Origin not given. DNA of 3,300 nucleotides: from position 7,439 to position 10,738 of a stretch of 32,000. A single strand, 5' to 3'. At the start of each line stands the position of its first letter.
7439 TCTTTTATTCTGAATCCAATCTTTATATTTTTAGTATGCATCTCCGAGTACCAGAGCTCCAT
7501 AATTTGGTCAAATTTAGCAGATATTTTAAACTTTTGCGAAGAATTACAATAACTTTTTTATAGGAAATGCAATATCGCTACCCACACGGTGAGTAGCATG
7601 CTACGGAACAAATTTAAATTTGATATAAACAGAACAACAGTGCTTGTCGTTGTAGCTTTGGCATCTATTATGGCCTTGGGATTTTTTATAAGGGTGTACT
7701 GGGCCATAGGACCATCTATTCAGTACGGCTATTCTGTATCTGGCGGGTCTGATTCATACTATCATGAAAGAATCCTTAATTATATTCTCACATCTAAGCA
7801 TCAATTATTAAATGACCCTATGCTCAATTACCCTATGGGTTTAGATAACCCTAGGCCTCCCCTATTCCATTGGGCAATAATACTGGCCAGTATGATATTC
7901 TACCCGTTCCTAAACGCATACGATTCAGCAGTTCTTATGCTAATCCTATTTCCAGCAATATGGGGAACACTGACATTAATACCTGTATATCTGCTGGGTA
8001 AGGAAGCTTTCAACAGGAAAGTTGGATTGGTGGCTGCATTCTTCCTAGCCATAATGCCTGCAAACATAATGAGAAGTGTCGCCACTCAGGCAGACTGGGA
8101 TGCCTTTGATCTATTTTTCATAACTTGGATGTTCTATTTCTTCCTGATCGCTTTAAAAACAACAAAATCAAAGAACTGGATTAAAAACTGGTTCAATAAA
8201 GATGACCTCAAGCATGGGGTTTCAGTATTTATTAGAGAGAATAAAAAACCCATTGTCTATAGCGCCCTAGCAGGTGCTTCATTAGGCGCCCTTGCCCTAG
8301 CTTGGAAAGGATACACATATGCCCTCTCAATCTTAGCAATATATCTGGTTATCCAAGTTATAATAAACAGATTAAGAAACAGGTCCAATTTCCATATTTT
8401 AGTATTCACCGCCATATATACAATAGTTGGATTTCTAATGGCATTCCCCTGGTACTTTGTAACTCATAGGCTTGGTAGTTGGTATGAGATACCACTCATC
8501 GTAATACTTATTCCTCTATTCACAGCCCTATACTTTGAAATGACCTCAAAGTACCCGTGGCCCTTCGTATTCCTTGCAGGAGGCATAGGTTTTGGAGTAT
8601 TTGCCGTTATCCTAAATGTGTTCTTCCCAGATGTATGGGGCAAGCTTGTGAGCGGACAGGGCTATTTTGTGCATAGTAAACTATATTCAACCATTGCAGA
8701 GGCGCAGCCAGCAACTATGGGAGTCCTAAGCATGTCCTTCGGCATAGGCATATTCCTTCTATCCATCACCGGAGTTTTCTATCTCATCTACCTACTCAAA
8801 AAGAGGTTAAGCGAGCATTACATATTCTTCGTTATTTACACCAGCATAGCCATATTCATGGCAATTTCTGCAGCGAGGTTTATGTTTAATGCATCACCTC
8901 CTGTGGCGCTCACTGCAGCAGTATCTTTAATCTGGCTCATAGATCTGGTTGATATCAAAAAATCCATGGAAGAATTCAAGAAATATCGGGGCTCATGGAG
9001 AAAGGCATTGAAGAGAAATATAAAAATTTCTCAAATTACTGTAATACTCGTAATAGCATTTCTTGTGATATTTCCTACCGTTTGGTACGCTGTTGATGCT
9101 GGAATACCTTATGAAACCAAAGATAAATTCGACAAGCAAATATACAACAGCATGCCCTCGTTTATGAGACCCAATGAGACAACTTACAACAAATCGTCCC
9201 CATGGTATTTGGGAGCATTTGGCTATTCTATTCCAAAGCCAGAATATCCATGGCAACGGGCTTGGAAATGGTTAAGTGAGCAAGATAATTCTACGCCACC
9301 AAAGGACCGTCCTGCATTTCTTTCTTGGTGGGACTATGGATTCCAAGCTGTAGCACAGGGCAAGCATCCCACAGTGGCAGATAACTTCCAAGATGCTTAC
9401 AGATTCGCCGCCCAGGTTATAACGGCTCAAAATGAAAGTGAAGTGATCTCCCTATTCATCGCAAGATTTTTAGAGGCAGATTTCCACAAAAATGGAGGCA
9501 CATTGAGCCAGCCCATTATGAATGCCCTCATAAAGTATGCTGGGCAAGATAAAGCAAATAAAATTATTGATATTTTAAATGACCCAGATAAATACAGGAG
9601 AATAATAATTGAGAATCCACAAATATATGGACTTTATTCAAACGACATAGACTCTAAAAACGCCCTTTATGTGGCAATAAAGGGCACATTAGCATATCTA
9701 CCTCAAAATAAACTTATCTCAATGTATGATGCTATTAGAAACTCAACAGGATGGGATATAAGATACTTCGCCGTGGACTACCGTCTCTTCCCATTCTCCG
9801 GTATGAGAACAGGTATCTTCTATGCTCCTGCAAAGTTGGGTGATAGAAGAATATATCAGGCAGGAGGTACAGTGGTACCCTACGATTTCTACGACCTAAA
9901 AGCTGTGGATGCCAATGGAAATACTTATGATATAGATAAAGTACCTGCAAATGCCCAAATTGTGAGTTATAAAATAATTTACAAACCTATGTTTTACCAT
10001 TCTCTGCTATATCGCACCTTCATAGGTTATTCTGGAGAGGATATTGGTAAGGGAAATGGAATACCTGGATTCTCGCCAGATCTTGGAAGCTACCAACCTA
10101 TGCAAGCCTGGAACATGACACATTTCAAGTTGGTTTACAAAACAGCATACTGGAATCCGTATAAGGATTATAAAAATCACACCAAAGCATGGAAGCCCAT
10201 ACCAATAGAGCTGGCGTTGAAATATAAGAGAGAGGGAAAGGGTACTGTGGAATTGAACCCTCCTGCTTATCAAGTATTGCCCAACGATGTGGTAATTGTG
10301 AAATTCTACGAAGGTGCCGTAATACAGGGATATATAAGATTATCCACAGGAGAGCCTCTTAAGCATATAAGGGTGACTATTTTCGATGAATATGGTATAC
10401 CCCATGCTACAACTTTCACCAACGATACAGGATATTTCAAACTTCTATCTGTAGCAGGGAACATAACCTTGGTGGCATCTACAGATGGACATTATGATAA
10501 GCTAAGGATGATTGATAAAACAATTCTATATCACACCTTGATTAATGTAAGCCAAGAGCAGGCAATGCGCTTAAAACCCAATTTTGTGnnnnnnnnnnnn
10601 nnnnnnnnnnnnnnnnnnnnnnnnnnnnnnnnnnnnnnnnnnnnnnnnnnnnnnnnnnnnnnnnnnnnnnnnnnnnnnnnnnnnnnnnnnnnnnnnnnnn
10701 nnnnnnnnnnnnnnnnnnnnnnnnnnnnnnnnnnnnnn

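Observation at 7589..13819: Giant (2076 aa) AglB oligosaccharyltransferase fused to a sequon-rich multi-beta-sandwich extension with its own TM anchor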

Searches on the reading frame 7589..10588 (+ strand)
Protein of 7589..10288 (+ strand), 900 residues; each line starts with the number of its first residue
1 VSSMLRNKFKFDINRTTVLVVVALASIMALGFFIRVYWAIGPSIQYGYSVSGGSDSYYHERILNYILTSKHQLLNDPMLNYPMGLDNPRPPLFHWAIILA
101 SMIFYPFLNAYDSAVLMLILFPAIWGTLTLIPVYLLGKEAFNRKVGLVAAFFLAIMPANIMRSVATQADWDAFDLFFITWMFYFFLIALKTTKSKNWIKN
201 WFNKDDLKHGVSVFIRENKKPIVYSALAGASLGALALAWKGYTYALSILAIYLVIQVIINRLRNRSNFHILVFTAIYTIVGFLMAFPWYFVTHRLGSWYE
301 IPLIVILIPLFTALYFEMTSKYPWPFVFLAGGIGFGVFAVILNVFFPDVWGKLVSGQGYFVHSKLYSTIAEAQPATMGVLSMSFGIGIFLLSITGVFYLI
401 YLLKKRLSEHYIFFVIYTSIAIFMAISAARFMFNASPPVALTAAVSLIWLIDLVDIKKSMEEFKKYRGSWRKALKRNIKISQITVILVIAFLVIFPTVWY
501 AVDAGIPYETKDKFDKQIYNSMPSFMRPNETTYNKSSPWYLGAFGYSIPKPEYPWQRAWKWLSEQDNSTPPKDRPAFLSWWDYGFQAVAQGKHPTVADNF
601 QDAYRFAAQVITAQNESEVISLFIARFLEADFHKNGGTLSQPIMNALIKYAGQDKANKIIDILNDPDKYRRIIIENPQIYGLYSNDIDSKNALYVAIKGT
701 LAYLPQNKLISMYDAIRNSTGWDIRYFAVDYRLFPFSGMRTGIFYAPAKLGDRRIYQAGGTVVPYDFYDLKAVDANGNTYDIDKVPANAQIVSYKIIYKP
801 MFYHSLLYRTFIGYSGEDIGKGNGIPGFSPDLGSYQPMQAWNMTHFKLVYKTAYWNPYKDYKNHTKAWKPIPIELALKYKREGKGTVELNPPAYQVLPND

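Call 42: predict_structure(alignment_id=A2)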
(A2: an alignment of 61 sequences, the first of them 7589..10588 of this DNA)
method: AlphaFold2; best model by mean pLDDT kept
length: 1000 residues; sequences in the alignment: 61
mean_pLDDT: 89.0   pTM: 0.84
mean pLDDT of the five models: 89.0, 88.7, 88.5, 87.0, 86.8
residues with pLDDT >= 90: 631; 70-90: 315; 50-70: 38; < 50: 16
segments of 3 or more residues with pLDDT < 50: 1-11, 998-1000
pLDDT, mean of each block of 10 residues (from residue 1): 37 77 96 94 88 85 94 91 88 96 94 94 96 96 95 95 88 95 94 83 88 92 97 94 90 93 90 96 95 86 91 91 88 87 79 57 68 79 93 94 86 92 84 93 95 77 68 68 86 93 91 90 87 81 85 89 92 92 85 83 87 96 96 94 96 96 96 95 92 96 93 94 94 87 90 87 92 90 86 90 95 93 87 90 95 92 89 92 91 81 94 91 93 94 94 93 91 93 92 70
secondary structure, 60 per line:
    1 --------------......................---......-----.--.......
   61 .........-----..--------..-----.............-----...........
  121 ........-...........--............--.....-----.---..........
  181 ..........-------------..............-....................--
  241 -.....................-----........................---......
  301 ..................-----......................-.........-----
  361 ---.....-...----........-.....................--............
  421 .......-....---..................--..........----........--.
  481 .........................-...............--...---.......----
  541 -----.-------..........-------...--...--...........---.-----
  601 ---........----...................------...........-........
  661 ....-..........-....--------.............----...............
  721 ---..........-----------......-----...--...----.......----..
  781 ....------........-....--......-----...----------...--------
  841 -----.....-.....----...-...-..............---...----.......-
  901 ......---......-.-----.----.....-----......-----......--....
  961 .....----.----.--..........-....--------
elements in order (helices of 4 or more, strands of 3 or more residues): H15-36 H40-45 H54-69 H92-104 H110-128 H130-140 H143-154 H157-161 H171-190 H204-217 H219-238 H242-262 H268-291 H295-318 H324-345 H347-355 H364-368 H377-384 H386-406 H409-427 H429-432 H436-453 H456-465 H470-477 H480-505 H508-521 H530-536 H554-563 E576-578 H581-591 H604-611 H616-634 H641-651 H653-664 H666-675 H677-680 H689-701 H706-720 E724-730 H745-750 E756-758 E761-763 E768-774 E779-781 E791-798 H800-803 H806-811 E846-850 E852-856 E869-872 H873-882 E886-888 H893-899 E901-906 E910-915 E928-932 E938-943 E949-954 E957-965 E978-987 H989-992

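Call 46: fold_search(model_id=the predicted structure, library=pdb)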
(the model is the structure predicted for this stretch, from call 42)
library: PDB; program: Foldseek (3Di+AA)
matches with E <= 10: 282; with E <= 0.001: 22
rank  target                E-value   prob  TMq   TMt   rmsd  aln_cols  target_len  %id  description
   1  7e9s_A                2.0e-25  1.00  0.58  0.66  11.6      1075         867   17  Archaeal oligosaccharyltransferase AglB from Archaeoglobus fulgidus in complex with an inhibitory peptide and a dolich (released 2021-09-08)
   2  3wak                  2.0e-24  1.00  0.57  0.65  12.0      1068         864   16  Crystal structure of the Archaeoglobus fulgidus oligosaccharyltransferase (O29867_ARCFU) in the apo form (released 2013-10-30)
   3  5gmy_A                3.4e-23  1.00  0.56  0.65  11.6      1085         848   16  Crystal structure of the Archaeoglobus fulgidus oligosaccharyltransferase (O29867_ARCFU) tethered with an acceptor pep (released 2017-02-01)
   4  3waj                  1.0e-22  1.00  0.52  0.65  12.3      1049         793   16  Crystal structure of the Archaeoglobus fulgidus oligosaccharyltransferase (O29867_ARCFU) complex with Zn and sulfate (released 2013-10-30)
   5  9n9j_I                6.6e-20  1.00  0.50  0.70   8.9       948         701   14  Structure of a GRP94 folding intermediate engaged with a CCDC134- and FKBP11-bound secretory translocon (released 2025-11-19)
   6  8age_A                1.6e-17  1.00  0.46  0.69   9.6       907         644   15  Structure of yeast oligosaccharylransferase complex with acceptor peptide bound (released 2022-12-07)
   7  8pn9_A                2.4e-17  1.00  0.48  0.71   8.4       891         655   15  Structure of human oligosaccharyltransferase OST-A complex bound to NGI-1 (released 2024-05-08)
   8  8b6l_I                2.7e-17  1.00  0.50  0.71   8.3       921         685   15  Subtomogram average of the human Sec61-TRAP-OSTA-translocon (released 2022-12-07)
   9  8agc_A                3.0e-17  1.00  0.50  0.69   8.2       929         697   15  Structure of yeast oligosaccharylransferase complex with lipid-linked oligosaccharide and non-acceptor peptide bound (released 2022-12-07)
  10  6s7t_A                5.4e-17  1.00  0.49  0.68   8.2       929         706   15  Cryo-EM structure of human oligosaccharyltransferase complex OST-B (released 2019-12-18)
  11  7oci_F                6.1e-17  1.00  0.47  0.70   9.3       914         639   15  Cryo-EM structure of yeast Ost6p containing oligosaccharyltransferase complex (released 2022-02-16)
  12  6s7o_A                1.6e-16  1.00  0.48  0.71   8.4       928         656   14  Cryo-EM structure of human oligosaccharyltransferase complex OST-A (released 2019-12-18)
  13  8agb_A                1.4e-15  1.00  0.45  0.67  11.1       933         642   15  Structure of yeast oligosaccharylransferase complex with lipid-linked oligosaccharide bound (released 2022-12-07)
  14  6ezn_F                2.6e-15  1.00  0.46  0.68  11.5       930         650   15  Cryo-EM structure of the yeast oligosaccharyltransferase (OST) complex (released 2018-01-17)
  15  6c26_A                2.6e-15  1.00  0.43  0.63  11.9       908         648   16  The Cryo-EM structure of a eukaryotic oligosaccharyl transferase complex (released 2018-01-31)
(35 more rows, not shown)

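Call 47: find_related_loci(query=A2, collection=genome_contigs, flank=8000)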
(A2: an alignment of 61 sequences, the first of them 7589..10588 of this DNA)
Query A2 (1000 aa) in genome_contigs; peptide patterns used: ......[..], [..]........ (x = any residue, [..] = any of these).
600 stretches matched a pattern (row limit reached: there are more); 580 encode a relative of the query (tblastn E <= 1e-3); the best 80 are kept; 80 distinct loci.
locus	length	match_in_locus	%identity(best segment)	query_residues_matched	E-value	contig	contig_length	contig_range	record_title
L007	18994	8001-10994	67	3-1000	0e+0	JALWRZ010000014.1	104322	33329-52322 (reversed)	MAG: DHVE2 group archaeon isolate M2_metabat2_scaf2bin.040 M2_NODE_94_length_104322_cov_7.906953, whole genome shotgun s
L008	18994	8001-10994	67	3-1000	0e+0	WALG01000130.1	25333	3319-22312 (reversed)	MAG: DHVE2 group archaeon isolate S014_41 k151_297821, whole genome shotgun sequence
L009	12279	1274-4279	67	3-1000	0e+0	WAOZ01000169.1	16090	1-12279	MAG: DHVE2 group archaeon isolate S143_98 k151_468577, whole genome shotgun sequence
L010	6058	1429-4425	65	2-1000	0e+0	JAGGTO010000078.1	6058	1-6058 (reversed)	MAG: Thermoplasmata archaeon isolate AUK050 PB_MBMC_004_c_000000000109, whole genome shotgun sequence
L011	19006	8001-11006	63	1-1000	0e+0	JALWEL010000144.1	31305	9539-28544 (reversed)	MAG: DHVE2 group archaeon isolate T11_metabat1_scaf2bin.092 T11_NODE_381_length_31305_cov_1.951729, whole genome shotgun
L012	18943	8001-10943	65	22-1000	0e+0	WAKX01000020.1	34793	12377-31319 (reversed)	MAG: DHVE2 group archaeon isolate S013_21_esom k151_16707, whole genome shotgun sequence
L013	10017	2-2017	88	329-1000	0e+0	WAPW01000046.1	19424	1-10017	MAG: Aciduliprofundum sp. isolate S145_39 k151_212968, whole genome shotgun sequence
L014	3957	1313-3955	66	10-893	0e+0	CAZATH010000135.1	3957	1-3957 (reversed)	MAG TPA_asm: uncultured bacterium isolate SRP163575_co1_394 genome assembly, contig: NODE_49600_length_3957_cov_2.680164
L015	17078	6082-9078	90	2-1000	0e+0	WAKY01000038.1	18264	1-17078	MAG: Aciduliprofundum sp. isolate S013_35 k151_163656, whole genome shotgun sequence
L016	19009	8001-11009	62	1-1000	0e+0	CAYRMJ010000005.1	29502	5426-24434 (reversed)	MAG TPA_asm: uncultured Thermoplasmata archaeon isolate SRP163575_co3_21 genome assembly, contig: NODE_1491_length_29502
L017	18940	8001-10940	47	15-995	0e+0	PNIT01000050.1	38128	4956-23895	MAG: Aciduliprofundum sp. isolate ARK-15 NODE_85_length_38128_cov_91.4706, whole genome shotgun sequence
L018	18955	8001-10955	46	5-995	0e+0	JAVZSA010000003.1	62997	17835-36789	MAG: Thermoplasmata archaeon isolate DRTY-7_201912_bins_6 DRTY-7_201912_bins_6_scaffold_3, whole genome shotgun sequence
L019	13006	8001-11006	45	12-999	0e+0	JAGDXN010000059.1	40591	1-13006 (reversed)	MAG: Cuniculiplasma sp. isolate KMA_Bin18 NODE_288_length_40591_cov_2.884374, whole genome shotgun sequence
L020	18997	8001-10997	46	15-999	0e+0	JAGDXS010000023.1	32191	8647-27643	MAG: Thermoplasmata archaeon isolate KMA_Bin13 NODE_457_length_32191_cov_42.890808, whole genome shotgun sequence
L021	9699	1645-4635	45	11-996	0e+0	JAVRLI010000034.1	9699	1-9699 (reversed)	MAG: Thermoplasmatota archaeon isolate TVZ.SD19.224 Thermoplasmatota_4_MX3.84_2013_9700_8.835057, whole genome shotgun s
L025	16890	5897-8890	60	3-1000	0e+0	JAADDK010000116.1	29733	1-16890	MAG: Methanobacteriota archaeon isolate L_MaxBin.117 contig-127_1106, whole genome shotgun sequence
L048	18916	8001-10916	41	27-998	0e+0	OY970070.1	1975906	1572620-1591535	MAG: uncultured Thermoplasmata archaeon isolate MFD04408.bin.c.5 genome assembly, chromosome: 1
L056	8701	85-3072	45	10-996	0e+0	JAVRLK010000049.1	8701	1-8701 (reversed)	MAG: Thermoplasmatota archaeon isolate TVZ.SD19.226 Thermoplasmatota_6_MX7.59_1340_8702_89.912187, whole genome shotgun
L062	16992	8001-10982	66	5-1000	0e+0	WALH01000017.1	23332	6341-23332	MAG: DHVE2 group archaeon isolate S014_50 k151_137899, whole genome shotgun sequence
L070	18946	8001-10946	39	20-999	0e+0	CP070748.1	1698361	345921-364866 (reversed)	MAG: Methanobacteriota archaeon isolate bin352 chromosome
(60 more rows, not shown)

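Call 70: search_protein_representatives(protein=window:7589-10288:+)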
Query: 900 residues. Proteins with E-value up to 0.001 (for the whole library): 1543; up to 1e-10: 654; up to 1e-30: 299. The best 150 are listed.
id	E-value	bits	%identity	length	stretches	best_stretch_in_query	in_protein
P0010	0.0e+00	1439.9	67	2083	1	11-900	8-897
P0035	0.0e+00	1057.7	52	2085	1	18-900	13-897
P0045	7.4e-260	881.3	47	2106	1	19-900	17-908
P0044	7.9e-244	828.3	44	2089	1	19-898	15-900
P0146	3.1e-238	809.8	44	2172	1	19-897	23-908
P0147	6.6e-237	805.4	46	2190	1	23-884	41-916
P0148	1.0e-235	801.5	42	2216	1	21-894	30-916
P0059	5.0e-235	799.2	43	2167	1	13-892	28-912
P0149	1.3e-233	794.5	43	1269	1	21-895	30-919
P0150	6.9e-227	772.3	43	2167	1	20-891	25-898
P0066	9.0e-226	768.6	43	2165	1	21-894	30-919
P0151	9.7e-222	755.2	41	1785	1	21-885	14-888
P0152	1.0e-220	751.9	42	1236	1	24-882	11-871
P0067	1.8e-220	751.0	41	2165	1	20-888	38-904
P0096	3.4e-220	750.1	41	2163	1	20-886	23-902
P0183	6.4e-188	643.3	41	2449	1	21-887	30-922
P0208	3.1e-168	578.1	37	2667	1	26-888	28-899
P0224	1.1e-158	546.6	36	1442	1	24-894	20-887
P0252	3.6e-127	442.3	37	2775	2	21-444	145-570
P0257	1.6e-115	403.7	34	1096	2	20-629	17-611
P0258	2.0e-114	400.1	34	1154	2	24-753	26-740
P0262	4.3e-109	382.4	35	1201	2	24-782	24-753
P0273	1.3e-98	347.8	35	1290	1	18-853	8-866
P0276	6.9e-97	342.1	34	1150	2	15-630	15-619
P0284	1.0e-91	325.0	33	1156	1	19-851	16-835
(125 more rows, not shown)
